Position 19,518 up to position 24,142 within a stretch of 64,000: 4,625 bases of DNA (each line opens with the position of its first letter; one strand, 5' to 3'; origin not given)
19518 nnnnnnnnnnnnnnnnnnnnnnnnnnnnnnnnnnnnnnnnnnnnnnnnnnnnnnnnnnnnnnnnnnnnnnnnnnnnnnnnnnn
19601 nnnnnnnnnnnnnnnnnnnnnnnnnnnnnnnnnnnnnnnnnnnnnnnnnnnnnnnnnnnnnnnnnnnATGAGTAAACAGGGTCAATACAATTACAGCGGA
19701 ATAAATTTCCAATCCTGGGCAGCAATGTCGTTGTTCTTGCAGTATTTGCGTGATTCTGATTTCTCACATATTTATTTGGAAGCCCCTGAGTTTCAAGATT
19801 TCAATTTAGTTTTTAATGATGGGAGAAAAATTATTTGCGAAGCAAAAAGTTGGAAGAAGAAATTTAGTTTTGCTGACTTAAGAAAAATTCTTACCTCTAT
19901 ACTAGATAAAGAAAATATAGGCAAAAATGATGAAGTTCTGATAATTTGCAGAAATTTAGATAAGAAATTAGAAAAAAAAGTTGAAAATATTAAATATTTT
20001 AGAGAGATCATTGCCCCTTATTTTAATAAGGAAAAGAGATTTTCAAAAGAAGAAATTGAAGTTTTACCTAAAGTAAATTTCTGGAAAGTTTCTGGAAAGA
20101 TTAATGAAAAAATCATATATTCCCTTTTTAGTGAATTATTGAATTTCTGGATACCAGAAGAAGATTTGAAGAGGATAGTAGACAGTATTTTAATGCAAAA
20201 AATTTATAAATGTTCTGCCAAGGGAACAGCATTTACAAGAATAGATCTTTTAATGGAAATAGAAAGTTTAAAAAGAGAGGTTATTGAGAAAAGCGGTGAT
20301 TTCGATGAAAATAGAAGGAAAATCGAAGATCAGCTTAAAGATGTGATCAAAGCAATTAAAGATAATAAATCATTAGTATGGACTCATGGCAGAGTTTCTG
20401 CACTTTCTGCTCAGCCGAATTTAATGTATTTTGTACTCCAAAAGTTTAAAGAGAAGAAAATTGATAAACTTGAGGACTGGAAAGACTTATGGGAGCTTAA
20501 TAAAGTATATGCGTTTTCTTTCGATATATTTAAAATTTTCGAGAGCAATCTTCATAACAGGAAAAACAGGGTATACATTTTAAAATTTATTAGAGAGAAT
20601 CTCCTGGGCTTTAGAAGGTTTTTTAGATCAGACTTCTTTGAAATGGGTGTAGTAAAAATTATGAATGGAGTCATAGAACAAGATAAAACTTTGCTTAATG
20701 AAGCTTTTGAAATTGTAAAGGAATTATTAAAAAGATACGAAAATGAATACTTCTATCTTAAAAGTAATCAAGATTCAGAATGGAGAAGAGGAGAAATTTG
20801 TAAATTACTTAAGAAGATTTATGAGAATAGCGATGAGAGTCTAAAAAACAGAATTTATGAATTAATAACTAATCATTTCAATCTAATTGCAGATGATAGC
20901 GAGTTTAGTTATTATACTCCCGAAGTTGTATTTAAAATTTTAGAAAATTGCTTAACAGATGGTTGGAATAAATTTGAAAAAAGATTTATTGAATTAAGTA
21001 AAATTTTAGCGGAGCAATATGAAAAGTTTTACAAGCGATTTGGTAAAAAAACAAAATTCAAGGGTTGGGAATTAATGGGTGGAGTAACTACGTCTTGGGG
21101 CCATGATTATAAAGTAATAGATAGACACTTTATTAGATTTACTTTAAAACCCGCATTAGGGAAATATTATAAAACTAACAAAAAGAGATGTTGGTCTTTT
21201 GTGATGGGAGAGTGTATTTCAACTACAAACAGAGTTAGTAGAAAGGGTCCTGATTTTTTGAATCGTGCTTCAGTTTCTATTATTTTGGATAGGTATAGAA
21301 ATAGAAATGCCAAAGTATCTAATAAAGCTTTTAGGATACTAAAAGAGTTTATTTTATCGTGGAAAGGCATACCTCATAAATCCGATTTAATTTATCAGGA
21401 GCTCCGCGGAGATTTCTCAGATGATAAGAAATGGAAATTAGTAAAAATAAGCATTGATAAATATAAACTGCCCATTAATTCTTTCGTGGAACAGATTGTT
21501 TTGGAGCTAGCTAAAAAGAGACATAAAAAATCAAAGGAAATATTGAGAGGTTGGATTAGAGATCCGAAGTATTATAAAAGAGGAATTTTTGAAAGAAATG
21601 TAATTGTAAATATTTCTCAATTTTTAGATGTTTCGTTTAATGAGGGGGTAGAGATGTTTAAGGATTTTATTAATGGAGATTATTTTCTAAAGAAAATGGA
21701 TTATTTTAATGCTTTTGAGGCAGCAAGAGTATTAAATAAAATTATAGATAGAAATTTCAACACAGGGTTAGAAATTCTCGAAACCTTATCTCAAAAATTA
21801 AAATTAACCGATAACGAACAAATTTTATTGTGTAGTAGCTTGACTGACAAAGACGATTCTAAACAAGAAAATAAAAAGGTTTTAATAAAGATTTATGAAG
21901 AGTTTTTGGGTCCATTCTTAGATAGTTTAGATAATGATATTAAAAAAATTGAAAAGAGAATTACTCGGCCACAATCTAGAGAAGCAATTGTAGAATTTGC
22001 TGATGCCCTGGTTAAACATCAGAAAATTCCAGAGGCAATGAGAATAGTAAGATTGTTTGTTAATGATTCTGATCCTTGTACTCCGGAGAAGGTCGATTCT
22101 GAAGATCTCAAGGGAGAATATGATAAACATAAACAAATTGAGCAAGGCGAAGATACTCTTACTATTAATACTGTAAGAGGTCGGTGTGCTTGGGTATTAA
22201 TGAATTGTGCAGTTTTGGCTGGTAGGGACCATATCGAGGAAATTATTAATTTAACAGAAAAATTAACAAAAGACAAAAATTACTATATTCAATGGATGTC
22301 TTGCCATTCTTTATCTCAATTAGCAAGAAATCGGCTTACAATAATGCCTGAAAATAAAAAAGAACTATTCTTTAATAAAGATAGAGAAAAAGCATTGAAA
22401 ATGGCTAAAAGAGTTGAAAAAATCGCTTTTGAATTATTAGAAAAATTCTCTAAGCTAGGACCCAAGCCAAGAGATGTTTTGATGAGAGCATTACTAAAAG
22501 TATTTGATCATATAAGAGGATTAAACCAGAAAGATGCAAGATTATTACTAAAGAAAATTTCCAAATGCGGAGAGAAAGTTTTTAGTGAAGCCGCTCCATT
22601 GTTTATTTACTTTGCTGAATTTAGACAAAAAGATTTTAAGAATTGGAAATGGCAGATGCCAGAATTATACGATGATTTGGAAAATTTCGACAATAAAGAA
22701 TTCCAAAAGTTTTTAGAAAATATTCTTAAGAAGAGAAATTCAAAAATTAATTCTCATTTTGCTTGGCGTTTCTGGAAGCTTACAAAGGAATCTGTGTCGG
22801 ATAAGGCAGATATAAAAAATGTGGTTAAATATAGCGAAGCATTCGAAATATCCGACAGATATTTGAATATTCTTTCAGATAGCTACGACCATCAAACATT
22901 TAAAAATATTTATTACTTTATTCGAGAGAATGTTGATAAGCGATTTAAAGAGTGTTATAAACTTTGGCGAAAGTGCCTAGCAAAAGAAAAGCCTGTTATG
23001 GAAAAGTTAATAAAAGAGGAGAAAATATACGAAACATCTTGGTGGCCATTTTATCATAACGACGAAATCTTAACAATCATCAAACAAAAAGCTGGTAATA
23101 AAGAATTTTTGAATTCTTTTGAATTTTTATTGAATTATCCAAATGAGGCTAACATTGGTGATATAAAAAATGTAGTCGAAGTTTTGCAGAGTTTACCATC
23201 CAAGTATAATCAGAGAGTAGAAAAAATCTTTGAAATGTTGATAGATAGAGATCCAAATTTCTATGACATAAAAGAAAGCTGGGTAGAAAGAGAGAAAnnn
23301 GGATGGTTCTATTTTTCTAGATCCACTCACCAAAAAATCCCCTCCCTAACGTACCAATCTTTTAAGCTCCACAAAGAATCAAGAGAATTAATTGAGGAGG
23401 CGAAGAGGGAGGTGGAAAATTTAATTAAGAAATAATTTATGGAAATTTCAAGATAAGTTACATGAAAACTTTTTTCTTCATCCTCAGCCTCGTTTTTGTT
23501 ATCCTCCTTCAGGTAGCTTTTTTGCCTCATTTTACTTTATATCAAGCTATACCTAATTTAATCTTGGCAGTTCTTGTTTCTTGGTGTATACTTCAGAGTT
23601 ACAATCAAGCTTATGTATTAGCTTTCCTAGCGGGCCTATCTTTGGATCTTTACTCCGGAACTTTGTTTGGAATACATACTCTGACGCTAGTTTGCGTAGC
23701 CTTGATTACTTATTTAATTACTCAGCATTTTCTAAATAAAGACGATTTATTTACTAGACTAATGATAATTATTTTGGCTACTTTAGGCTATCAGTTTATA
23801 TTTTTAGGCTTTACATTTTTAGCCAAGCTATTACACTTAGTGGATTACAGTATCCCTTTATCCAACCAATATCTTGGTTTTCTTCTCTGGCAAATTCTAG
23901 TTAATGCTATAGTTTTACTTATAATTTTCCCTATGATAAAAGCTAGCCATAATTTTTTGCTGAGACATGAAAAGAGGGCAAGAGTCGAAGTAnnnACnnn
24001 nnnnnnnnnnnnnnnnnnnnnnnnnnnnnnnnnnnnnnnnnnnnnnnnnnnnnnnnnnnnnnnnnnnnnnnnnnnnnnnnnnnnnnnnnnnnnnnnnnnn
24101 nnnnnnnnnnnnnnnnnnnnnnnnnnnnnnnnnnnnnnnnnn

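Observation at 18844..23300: Translationally coupled AlbA_2/Schlafen-like protein and 1210-aa nuclease-motif/alpha-repeat protein: candidate novel defence pair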

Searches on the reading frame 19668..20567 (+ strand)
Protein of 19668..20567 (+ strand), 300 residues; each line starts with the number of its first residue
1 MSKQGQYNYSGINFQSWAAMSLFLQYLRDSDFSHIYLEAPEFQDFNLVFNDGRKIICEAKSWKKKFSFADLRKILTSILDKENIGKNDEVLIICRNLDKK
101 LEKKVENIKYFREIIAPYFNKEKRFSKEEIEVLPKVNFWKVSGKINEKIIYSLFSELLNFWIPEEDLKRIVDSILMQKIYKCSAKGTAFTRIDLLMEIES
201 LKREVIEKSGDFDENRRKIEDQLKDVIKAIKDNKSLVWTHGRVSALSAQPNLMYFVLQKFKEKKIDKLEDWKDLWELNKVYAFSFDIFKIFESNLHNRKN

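Call 32: predict_structure(alignment_id=A2)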
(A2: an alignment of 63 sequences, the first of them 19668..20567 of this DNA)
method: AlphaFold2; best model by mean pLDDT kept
length: 300 residues; sequences in the alignment: 63
mean_pLDDT: 90.2   pTM: 0.82
mean pLDDT of the five models: 90.2, 89.0, 88.2, 87.3, 86.9
residues with pLDDT >= 90: 224; 70-90: 64; 50-70: 9; < 50: 3
segments of 3 or more residues with pLDDT < 50: none
pLDDT, mean of each block of 10 residues (from residue 1): 58 88 93 84 84 94 95 94 88 96 95 94 96 96 89 92 92 82 83 92 93 89 94 92 94 95 92 90 93 92
secondary structure, 60 per line:
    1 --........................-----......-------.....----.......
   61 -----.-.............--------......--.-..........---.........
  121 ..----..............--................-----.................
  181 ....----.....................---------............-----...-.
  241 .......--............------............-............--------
elements in order: H3-26 E32-37 E45-49 E54-60 H68-80 E89-94 H99-108 H112-122 H127-135 E136-140 H143-158 H164-184 H191-209 H219-230 H240-247 H250-261 H268-279 H281-292

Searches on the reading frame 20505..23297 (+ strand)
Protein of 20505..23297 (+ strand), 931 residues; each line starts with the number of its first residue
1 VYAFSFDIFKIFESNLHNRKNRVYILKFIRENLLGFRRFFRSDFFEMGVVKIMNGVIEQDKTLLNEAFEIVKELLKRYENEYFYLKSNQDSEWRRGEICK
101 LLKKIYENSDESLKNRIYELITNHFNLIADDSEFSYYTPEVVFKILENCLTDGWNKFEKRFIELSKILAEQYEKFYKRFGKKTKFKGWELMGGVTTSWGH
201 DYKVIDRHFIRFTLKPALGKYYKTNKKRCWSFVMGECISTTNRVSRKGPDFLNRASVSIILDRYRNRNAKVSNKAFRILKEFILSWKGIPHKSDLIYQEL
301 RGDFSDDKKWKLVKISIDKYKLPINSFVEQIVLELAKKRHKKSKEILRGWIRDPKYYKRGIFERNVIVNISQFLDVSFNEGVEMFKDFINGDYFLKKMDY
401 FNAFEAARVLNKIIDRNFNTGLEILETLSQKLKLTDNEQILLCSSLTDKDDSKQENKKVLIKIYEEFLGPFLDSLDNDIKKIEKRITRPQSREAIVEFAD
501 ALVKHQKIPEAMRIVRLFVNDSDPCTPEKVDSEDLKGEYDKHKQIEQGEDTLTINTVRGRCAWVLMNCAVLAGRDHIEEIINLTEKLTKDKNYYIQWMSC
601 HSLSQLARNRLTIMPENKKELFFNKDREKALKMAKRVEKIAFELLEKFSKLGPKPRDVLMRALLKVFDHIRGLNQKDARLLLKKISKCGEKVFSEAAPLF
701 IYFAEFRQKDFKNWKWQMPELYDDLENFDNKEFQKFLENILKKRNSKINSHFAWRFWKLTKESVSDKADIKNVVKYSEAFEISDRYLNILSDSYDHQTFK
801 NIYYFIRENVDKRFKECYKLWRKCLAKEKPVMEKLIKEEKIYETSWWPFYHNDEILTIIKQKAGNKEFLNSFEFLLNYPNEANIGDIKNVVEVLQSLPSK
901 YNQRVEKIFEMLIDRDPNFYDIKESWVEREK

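Call 75: search_protein_representatives(protein=window:20505-23297:+)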
Query: 931 residues. Proteins with E-value up to 0.001 (for the whole library): 282; up to 1e-10: 209; up to 1e-30: 136. The best 150 are listed.
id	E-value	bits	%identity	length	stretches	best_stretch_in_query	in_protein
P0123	0.0e+00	1020.7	53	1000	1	6-928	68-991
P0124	7.7e-269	911.2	47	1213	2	2-929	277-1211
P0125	1.3e-242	824.4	44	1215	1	4-929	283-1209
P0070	6.3e-220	749.4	42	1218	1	1-929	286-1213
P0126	5.2e-215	733.1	42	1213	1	2-922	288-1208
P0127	2.8e-210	717.4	41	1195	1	2-931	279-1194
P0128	1.4e-208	711.8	39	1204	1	2-922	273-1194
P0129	1.5e-206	705.1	40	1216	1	2-931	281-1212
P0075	6.2e-202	689.8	42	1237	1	1-927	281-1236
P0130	2.4e-199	681.2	39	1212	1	3-920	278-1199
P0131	2.5e-198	677.9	42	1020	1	6-931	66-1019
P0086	6.2e-197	673.3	38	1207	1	2-929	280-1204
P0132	2.5e-184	631.6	39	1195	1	5-924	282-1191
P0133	1.3e-183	629.2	41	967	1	6-923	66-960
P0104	1.0e-182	626.2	38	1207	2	4-926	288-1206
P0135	5.8e-174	597.3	37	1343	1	6-929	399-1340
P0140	9.3e-168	576.7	38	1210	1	4-929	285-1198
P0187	5.7e-120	418.6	34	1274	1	6-928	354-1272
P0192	2.4e-117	409.9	34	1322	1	4-926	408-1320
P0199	1.2e-107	377.8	29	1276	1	2-930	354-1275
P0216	1.5e-82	294.8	26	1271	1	2-926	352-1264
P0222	2.1e-74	267.8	28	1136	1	112-883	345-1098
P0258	6.4e-27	110.7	28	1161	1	93-807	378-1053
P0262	1.6e-24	102.8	25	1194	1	89-881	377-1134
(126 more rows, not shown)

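Call 76: search_protein_families(library=pfam, proteins=[P0135, P0187, P0192, P0199, P0216, P0222, P0258, P0262], max_evalue=0.01)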
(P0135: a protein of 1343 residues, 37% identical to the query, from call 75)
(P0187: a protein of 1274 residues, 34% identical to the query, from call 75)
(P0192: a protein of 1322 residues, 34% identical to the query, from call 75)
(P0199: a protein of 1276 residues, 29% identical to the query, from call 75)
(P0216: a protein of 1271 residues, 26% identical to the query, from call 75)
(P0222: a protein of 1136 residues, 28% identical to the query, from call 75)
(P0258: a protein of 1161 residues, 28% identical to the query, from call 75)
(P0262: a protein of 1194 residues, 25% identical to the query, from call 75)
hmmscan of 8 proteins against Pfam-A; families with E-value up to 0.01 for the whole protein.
P0135 (1343 aa): 0 families

P0187 (1274 aa): 0 families

P0192 (1322 aa): 2 families
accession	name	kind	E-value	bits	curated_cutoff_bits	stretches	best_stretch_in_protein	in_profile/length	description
PF02985.28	HEAT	-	0.0007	20.1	23.5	0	1138-1164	3-29/31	HEAT repeat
PF13646.12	HEAT_2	-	0.0071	17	27.7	0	1132-1168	28-64/88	HEAT repeats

P0199 (1276 aa): 5 families
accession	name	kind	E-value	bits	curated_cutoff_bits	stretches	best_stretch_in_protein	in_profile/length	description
PF01381.28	HTH_3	-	1.3e-12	48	23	1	10-65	1-55/55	Helix-turn-helix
PF13560.12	HTH_31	-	2.3e-07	31.5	27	1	7-64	3-60/64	Helix-turn-helix domain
PF13443.12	HTH_26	-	1.7e-06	28.6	22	1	10-69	2-61/63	Cro/C1-type HTH DNA-binding domain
PF12844.13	HTH_19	-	3.7e-05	24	30.2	1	8-61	2-54/64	Helix-turn-helix domain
PF13744.12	HTH_37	-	0.0043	17.3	27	0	6-63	19-76/80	Helix-turn-helix domain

P0216 (1271 aa): 6 families
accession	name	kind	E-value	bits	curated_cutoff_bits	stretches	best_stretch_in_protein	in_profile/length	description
PF01381.28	HTH_3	-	1.5e-14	54.2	23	1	8-63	1-55/55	Helix-turn-helix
PF13560.12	HTH_31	-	9.7e-08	32.7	27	1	8-63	6-61/64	Helix-turn-helix domain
PF13443.12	HTH_26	-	7.9e-07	29.7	22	1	7-63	1-57/63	Cro/C1-type HTH DNA-binding domain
PF12844.13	HTH_19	-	2.5e-06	27.8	30.2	1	6-65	2-60/64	Helix-turn-helix domain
PF13744.12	HTH_37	-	4.1e-05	23.7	27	1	3-60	18-75/80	Helix-turn-helix domain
PF04558.20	tRNA_synt_1c_R1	-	0.0083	16.5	28.6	0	356-381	69-94/162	Glutaminyl-tRNA synthetase, non-specific RNA binding region part 1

P0222 (1136 aa): 2 families
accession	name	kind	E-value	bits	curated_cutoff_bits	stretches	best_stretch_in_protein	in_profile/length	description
PF02985.28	HEAT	-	0.0022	18.6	23.5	0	814-838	4-28/31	HEAT repeat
PF13646.12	HEAT_2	-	0.0028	18.4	27.7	0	787-857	15-77/88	HEAT repeats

P0258 (1161 aa): 1 family
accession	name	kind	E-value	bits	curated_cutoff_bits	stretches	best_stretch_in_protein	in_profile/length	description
PF23975.1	DUF7301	-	0.0019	18.8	27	1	114-132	35-54/65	Family of unknown function (DUF7301)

P0262 (1194 aa): 0 families

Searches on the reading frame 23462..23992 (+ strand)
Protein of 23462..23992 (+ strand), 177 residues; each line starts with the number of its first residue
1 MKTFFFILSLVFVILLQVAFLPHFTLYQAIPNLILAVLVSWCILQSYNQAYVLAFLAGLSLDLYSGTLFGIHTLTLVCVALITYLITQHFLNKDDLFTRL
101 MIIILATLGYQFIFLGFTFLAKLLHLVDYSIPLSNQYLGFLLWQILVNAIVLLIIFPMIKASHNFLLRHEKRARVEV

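Call 102: search_protein_families(library=pfam, proteins=[window:23462-23992:+], max_evalue=0.001)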
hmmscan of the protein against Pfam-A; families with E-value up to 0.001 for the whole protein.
window:23462-23992:+ (177 aa): 1 family
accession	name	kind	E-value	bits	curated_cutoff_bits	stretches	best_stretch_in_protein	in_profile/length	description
PF04093.17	MreD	-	6.9e-10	39.7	24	1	4-159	7-151/158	rod shape-determining protein MreD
